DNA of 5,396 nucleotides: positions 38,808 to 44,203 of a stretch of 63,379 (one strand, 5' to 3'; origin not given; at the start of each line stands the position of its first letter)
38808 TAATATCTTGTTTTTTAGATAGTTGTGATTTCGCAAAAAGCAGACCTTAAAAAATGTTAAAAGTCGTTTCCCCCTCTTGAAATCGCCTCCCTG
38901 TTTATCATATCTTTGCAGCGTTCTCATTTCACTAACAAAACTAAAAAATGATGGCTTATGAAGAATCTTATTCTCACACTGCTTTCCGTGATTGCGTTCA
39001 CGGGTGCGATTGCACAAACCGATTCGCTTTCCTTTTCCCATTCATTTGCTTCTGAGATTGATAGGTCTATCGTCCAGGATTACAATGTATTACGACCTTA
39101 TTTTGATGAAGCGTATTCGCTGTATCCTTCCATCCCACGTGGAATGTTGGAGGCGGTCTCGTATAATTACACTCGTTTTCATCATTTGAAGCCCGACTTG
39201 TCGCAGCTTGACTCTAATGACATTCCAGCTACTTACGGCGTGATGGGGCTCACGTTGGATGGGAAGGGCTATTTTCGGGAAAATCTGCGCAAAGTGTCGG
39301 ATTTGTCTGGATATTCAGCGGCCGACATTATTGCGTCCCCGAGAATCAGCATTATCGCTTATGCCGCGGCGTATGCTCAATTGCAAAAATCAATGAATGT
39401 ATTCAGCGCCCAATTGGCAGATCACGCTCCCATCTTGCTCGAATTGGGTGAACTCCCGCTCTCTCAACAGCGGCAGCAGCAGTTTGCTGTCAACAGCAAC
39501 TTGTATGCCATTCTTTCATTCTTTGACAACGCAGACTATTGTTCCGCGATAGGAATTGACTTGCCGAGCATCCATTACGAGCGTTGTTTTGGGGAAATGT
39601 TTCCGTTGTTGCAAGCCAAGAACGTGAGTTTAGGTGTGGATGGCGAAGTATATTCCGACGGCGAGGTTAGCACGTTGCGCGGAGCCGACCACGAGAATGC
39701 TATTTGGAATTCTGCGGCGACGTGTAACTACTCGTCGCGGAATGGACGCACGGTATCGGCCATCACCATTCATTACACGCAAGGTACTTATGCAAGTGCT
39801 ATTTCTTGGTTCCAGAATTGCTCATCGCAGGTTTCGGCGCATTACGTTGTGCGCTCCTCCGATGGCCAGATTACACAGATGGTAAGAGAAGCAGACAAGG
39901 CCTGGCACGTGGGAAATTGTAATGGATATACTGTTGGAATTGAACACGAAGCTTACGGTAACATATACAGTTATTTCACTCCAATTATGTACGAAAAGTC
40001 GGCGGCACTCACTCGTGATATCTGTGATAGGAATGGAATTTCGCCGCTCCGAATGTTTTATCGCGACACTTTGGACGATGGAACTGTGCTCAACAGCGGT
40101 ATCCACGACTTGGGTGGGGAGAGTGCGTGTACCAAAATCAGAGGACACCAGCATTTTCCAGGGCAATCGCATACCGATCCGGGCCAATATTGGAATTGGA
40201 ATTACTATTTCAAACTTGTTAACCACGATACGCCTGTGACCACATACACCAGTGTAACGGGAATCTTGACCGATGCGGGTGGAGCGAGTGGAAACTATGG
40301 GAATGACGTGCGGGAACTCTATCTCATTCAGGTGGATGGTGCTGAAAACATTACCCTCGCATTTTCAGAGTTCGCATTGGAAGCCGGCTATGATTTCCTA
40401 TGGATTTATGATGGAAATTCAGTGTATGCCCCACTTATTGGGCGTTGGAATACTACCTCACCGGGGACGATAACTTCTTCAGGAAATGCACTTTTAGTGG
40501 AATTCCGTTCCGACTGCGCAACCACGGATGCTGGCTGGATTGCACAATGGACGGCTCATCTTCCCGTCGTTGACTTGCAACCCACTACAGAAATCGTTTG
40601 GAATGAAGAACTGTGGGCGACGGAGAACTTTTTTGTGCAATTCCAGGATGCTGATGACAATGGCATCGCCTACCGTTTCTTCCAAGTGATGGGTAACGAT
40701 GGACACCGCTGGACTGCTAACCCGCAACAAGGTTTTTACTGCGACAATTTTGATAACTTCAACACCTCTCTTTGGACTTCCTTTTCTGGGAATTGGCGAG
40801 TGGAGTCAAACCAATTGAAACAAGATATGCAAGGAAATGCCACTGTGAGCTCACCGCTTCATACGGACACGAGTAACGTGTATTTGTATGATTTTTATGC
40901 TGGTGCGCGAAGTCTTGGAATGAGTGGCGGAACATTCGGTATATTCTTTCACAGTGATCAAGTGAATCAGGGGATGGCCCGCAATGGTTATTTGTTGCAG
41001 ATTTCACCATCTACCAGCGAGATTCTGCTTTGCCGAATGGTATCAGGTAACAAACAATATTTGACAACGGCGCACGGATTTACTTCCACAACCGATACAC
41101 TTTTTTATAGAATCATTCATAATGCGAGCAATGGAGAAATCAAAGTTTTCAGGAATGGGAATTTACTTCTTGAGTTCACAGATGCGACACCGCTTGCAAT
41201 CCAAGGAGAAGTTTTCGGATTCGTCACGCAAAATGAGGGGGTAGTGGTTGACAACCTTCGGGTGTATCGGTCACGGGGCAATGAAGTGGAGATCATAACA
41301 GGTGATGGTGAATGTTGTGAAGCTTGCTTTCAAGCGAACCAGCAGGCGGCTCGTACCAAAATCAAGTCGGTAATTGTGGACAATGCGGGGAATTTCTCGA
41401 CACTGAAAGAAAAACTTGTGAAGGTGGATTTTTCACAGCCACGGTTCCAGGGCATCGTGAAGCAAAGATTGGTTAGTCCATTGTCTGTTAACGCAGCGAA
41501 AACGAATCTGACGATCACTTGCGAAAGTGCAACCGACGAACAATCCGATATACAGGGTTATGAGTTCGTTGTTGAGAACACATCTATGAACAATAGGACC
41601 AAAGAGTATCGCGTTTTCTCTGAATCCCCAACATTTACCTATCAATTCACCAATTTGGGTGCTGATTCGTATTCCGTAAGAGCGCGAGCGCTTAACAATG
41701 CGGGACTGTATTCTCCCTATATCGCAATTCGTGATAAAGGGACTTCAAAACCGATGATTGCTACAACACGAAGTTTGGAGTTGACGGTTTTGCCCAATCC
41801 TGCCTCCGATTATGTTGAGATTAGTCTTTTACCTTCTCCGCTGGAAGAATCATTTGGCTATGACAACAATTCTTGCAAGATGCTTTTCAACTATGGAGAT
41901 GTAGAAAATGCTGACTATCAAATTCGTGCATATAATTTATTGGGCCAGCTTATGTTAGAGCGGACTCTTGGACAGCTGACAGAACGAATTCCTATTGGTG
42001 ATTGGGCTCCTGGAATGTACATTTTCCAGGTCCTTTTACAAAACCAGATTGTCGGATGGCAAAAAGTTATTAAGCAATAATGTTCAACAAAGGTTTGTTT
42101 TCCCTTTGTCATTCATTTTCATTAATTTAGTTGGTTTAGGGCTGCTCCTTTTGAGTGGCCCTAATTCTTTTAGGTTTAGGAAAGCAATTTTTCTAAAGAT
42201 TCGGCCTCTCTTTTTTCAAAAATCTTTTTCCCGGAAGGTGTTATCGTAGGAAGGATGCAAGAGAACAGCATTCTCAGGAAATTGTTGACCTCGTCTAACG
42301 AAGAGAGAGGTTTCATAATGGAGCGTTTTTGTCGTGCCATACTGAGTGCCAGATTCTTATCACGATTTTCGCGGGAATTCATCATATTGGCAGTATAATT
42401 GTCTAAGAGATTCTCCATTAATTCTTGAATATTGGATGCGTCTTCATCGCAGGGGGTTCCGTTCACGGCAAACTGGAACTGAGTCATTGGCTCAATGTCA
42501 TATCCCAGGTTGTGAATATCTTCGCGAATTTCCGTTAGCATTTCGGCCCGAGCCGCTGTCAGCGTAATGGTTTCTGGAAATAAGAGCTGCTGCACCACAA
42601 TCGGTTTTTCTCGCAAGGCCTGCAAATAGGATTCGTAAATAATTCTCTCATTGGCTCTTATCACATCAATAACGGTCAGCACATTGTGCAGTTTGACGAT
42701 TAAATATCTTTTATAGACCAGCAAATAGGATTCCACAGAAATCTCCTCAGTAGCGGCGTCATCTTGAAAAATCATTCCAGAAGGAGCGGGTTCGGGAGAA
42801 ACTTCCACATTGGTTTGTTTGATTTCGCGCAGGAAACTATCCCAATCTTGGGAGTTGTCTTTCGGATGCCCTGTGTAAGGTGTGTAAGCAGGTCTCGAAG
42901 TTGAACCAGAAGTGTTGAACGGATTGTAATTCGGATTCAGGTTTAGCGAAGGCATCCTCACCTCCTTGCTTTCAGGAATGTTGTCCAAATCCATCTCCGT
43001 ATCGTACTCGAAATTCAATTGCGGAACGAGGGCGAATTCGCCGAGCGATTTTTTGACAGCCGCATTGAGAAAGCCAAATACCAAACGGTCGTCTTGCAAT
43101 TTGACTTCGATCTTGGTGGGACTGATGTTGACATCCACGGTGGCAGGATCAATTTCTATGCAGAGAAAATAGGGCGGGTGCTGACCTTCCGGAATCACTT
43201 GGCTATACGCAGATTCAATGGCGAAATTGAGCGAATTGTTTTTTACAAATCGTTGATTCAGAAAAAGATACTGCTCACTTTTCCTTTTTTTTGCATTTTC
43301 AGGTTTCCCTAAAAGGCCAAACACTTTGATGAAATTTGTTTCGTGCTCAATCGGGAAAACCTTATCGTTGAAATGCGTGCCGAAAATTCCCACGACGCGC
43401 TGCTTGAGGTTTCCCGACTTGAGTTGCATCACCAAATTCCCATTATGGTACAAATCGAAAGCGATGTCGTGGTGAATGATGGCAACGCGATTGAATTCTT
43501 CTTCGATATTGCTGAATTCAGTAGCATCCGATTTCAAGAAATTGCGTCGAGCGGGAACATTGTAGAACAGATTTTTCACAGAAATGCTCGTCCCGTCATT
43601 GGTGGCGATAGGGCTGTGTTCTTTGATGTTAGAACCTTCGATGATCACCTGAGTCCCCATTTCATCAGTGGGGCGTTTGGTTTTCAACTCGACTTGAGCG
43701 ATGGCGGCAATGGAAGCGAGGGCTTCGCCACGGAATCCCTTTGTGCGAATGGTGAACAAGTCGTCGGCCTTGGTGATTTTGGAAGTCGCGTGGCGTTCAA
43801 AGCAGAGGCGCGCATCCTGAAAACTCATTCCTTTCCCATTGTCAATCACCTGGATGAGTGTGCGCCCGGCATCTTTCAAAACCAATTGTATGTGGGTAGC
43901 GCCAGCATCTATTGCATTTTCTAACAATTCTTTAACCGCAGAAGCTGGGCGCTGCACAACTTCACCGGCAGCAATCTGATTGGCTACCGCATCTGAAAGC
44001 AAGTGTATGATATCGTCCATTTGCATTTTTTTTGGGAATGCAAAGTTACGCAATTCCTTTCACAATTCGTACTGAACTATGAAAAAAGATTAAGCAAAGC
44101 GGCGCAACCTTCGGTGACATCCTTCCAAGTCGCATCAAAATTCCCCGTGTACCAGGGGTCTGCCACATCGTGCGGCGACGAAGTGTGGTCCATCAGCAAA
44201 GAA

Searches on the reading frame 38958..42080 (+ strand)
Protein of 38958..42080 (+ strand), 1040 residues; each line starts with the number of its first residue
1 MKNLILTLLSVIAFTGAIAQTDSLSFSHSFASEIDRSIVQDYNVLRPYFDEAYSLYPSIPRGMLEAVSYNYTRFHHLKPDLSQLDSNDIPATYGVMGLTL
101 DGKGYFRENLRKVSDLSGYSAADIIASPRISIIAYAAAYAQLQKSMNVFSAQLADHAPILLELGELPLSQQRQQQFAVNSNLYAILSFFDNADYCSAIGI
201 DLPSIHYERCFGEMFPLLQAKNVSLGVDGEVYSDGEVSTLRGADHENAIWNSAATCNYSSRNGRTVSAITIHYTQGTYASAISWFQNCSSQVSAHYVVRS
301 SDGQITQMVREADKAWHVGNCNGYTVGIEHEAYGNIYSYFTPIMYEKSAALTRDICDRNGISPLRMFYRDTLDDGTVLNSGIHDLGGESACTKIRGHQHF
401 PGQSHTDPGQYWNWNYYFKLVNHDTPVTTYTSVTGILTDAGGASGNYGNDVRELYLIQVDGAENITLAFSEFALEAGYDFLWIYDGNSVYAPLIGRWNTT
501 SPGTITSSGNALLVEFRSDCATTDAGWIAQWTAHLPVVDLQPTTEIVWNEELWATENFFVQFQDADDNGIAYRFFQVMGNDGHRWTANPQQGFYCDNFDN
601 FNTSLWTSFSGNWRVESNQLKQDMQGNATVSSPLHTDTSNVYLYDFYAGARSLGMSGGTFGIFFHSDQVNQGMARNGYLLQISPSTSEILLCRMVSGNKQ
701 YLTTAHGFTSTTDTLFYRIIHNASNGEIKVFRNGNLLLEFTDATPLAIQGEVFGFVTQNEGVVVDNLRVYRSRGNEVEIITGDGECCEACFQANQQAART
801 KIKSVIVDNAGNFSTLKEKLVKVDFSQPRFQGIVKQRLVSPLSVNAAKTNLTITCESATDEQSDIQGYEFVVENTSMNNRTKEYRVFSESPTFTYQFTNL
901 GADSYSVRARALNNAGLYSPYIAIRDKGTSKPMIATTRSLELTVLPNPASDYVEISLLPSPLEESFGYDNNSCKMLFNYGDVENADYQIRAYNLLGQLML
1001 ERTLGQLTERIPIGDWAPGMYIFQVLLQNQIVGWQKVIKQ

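Call 47: search_protein_families(library=pfam, proteins=[window:38958-42080:+])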
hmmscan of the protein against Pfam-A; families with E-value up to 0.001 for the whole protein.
window:38958-42080:+ (1040 aa): 3 families
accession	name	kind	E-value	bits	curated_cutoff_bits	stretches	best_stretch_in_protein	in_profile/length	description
PF01510.30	Amidase_2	-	1.7e-28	100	26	1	263-410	2-131/131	N-acetylmuramoyl-L-alanine amidase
PF00431.26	CUB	-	1.9e-11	44.7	21.4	1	446-530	20-109/110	CUB domain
PF18962.6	Por_Secre_tail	-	7.1e-06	26.7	27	1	945-1037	2-73/75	Secretion system C-terminal sorting domain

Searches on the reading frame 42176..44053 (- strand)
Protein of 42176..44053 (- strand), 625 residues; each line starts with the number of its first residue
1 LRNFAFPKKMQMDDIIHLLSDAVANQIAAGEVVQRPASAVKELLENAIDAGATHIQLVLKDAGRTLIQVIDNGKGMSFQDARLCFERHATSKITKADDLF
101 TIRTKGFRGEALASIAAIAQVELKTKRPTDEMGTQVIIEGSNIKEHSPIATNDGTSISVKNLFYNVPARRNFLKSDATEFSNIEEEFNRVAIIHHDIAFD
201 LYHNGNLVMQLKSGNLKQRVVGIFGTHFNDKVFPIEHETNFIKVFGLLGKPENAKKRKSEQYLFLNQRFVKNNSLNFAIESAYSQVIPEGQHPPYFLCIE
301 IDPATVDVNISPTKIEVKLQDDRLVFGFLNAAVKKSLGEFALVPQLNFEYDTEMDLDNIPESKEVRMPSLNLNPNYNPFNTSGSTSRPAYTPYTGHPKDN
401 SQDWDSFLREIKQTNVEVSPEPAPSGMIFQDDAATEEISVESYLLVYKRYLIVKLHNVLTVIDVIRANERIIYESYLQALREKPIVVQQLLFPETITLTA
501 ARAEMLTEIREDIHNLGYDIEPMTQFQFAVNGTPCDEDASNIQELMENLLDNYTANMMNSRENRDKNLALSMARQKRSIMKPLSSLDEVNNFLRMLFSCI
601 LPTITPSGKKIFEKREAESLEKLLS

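Call 47: search_protein_families(library=pfam, proteins=[window:42176-44053:-])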
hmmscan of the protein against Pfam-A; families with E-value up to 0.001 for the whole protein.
window:42176-44053:- (625 aa): 4 families
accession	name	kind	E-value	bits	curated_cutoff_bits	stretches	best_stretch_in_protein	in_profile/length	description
PF01119.25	DNA_mis_repair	-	2.2e-32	111.6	26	1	222-337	3-118/119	DNA mismatch repair protein, C-terminal domain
PF08676.16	MutL_C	-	3.6e-21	75.8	25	1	447-576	5-134/142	MutL C terminal dimerisation domain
PF13589.12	HATPase_c_3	-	9e-12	45.6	25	1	37-147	4-114/137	Histidine kinase-, DNA gyrase B-, and HSP90-like ATPase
PF02518.31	HATPase_c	-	1.4e-07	32.3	26.4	1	35-98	5-64/111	Histidine kinase-, DNA gyrase B-, and HSP90-like ATPase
